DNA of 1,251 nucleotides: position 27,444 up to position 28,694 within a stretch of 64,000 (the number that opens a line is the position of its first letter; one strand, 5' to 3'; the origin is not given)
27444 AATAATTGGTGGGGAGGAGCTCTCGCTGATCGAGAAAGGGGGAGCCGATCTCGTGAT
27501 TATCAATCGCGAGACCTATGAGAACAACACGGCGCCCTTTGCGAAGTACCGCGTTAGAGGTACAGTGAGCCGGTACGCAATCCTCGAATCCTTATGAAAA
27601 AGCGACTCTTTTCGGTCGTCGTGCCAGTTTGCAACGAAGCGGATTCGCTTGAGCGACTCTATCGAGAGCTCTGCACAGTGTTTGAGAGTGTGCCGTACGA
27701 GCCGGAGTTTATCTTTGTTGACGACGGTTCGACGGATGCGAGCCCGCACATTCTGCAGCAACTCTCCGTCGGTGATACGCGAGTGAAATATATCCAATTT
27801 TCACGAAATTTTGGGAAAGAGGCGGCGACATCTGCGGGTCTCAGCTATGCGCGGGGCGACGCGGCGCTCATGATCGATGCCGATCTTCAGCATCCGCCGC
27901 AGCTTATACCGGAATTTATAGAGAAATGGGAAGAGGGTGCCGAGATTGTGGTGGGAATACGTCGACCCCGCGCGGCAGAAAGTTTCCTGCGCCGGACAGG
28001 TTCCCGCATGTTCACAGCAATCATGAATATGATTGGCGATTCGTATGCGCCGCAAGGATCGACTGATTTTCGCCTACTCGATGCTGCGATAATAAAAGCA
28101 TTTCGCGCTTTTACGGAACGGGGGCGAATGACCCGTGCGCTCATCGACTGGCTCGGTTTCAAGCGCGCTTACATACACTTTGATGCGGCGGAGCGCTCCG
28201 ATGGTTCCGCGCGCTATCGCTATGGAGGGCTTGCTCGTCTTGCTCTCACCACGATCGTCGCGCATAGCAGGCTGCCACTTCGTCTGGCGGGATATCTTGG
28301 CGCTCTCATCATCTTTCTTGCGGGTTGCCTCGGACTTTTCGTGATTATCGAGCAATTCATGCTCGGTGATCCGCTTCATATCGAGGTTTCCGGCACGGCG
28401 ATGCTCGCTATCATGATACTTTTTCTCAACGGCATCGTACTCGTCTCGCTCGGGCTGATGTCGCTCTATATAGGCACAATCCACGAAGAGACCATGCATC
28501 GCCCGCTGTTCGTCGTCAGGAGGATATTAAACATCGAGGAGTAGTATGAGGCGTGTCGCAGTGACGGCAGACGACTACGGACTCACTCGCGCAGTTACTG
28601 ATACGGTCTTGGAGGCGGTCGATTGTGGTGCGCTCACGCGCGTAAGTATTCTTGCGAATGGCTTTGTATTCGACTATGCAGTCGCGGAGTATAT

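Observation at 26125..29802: ArnT-like / ArnC-like / YdjC(NaxD)-GtrA cassette: predicted undecaprenyl-phosphate aminosugar modification pathway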

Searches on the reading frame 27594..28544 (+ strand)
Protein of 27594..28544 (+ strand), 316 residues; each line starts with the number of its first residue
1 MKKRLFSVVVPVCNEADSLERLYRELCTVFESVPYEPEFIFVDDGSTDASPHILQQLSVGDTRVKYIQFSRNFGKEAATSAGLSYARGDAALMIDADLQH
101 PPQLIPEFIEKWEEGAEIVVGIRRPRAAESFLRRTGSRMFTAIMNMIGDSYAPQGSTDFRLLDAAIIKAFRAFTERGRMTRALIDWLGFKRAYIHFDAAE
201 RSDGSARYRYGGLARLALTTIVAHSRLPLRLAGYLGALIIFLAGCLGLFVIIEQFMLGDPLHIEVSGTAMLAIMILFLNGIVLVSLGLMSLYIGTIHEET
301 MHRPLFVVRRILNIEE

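Call 5: search_protein_families(library=pfam, proteins=[window:27594-28544:+], max_evalue=0.01)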
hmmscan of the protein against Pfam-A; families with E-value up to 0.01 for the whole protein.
window:27594-28544:+ (316 aa): 4 families
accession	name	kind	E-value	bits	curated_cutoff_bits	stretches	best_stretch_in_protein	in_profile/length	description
PF00535.33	Glycos_transf_2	-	2.3e-32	112.7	23.3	1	7-145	1-137/168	Glycosyl transferase family 2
PF10111.15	Glyco_tranf_2_2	-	5.1e-06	26.6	27.3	1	7-97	1-91/276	Glycosyltransferase like family 2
PF13641.12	Glyco_tranf_2_3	-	0.0014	19.1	27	1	6-126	3-126/230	Glycosyltransferase like family 2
PF13704.12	Glyco_tranf_2_4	-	0.0063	17.4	27.5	0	14-97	2-81/98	Glycosyl transferase family 2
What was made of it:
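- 27594..28544 (+): GtrB/ArnC-type polyprenyl-phosphate glycosyltransferase: GT2 GT-A domain plus C-terminal membrane helices, 316 aa. Proposed Und-P-HexNAc synthase. Pfam GT2 at 112.7 bits (call 5).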

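Call 6: search_protein_families(library=ncbifam, proteins=[window:27594-28544:+], max_evalue=0.01)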
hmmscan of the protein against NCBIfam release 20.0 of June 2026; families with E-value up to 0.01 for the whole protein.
window:27594-28544:+ (316 aa): 19 families
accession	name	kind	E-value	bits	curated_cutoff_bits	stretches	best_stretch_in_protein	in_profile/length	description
NF047588.1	GlcsyltransPgfSStrep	equivalog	7.7e-66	222.4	500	1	6-310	3-304/308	glycosyltransferase PgfS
NF007986.1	PRK10714.1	equivalog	6.5e-43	146.9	529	1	6-313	8-313/316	undecaprenyl-phosphate 4-deoxy-4-formamido-L-arabinose transferase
NF041875.1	EPS_EpsD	equivalog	5.7e-13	48.9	370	1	7-120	2-112/325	exopolysaccharide biosynthesis glycosyltransferase EpsD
TIGR03937.1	PgaC_IcaA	equivalog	1.4e-11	44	422.3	1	5-147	46-187/407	poly-beta-1,6-N-acetyl-D-glucosamine synthase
TIGR04283.1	glyco_like_mftF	equivalog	3.9e-11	43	182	1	7-112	2-97/221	TIGR04283 family arsenosugar biosynthesis glycosyltransferase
TIGR04182.1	glyco_TIGR04182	equivalog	1e-09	38.2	325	1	7-147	3-136/293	S-layer glycoprotein N-glycosyltransferase AglJ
TIGR03965.1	mycofact_glyco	equivalog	1.8e-09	37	280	1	6-104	76-171/467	mycofactocin biosynthesis glycosyltransferase MftF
NF007482.0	PRK10073.1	equivalog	3.2e-09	36.2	423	1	3-109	5-107/334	glycosyltransferase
NF058614.1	PPMAGASynPpgS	equivalog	5.3e-08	32.6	370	1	8-127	4-117/226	polyprenyl-phospho-N-acetylgalactosaminyl synthase PpgS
NF047683.1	TeichurnBiosyTuaG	equivalog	7.2e-08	32.4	400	1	3-100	5-99/252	teichuronic acid biosynthesis protein TuaG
NF041391.1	DPhHxTase_Halo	equivalog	8.2e-06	24.9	375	1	40-171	27-154/213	dolichyl-phosphate hexose transferase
NF050050.1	ProtGlycPglI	equivalog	4.4e-05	23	500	1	7-121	5-117/306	GalNAc(5)-diNAcBac-PP-undecaprenol beta-1,3-glucosyltransferase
NF010496.0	PRK13915.1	equivalog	0.00015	20.9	262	1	4-106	31-136/307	glucosyl-3-phosphoglycerate synthase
TIGR04242.1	nodulat_NodC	equivalog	0.00027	20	550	1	8-111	52-155/395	chitooligosaccharide synthase NodC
NF050819.1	PolSacchBiosHfsG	equivalog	0.00045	19.5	500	1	27-114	29-115/302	polysaccharide biosynthesis protein HfsG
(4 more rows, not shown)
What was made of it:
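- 27594..28544 (+): NCBIfam PgfS 222 bits (below cut-off 500) and ArnC 147 bits (below 529) (call 6).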

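Call 22: search_solved_structures(query=window:27594-28544:+, max_evalue=0.00001, show_alignments=2)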
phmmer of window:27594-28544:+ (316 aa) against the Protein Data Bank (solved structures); distinct sequences matched with E-value up to 0.00001: 10.
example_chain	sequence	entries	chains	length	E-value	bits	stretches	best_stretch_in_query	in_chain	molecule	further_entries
5ekp_C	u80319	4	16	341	1e-65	225.4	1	6-314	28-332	Uncharacterized glycosyltransferase sll0501 | Glycosyltransferase sll0501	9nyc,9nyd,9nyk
9nye_A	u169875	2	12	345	1e-65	225.3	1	6-314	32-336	Glycosyltransferase sll0501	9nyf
5eke_A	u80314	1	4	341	1.4e-65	224.9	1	6-314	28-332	Uncharacterized glycosyltransferase sll0501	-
9hwj_A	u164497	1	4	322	2e-40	142.3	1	6-312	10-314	Undecaprenyl-phosphate 4-deoxy-4-formamido-L-arabinose transferase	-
9bhc_C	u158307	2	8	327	5.9e-39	137.4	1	6-312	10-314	Undecaprenyl-phosphate 4-deoxy-4-formamido-L-arabinose transferase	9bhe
8vxh_A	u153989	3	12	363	8.2e-39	137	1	6-312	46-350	Undecaprenyl-phosphate 4-deoxy-4-formamido-L-arabinose transferase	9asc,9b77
5mlz_A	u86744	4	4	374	1.6e-16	63.8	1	6-126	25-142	Dolichol monophosphate mannose synthase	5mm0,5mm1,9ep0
5hea_A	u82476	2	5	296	1.4e-06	31.2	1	4-97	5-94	Putative glycosyltransferase (GalT1)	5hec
2z87_A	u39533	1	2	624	5.1e-06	29.3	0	6-111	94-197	Chondroitin synthase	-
2z86_A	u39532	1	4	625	5.1e-06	29.3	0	6-111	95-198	Chondroitin synthase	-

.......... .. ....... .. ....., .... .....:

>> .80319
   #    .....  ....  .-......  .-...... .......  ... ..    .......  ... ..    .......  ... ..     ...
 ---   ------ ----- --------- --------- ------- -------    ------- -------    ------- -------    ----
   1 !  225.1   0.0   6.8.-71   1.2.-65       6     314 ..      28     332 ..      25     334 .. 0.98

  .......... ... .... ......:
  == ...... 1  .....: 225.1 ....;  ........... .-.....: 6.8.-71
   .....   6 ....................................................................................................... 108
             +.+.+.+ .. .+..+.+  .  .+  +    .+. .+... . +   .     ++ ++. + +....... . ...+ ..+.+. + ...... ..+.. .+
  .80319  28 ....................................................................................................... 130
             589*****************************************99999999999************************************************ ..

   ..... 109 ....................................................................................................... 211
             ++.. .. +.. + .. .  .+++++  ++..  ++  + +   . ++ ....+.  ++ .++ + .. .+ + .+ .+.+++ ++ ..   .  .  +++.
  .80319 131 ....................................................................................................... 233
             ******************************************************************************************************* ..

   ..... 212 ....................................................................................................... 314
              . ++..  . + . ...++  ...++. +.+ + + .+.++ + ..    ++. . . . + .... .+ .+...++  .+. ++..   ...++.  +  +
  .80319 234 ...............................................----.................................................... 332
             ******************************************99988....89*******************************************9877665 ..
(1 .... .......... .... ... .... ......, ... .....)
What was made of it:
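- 27594..28544 (+): ArnC 2e-40, DPMS 1.6e-16 (call 22).
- On GtrB-type polyprenyl-phosphate glycosyltransferase (GT2): The IDADLQ and DFRL motifs are conserved (call 22)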
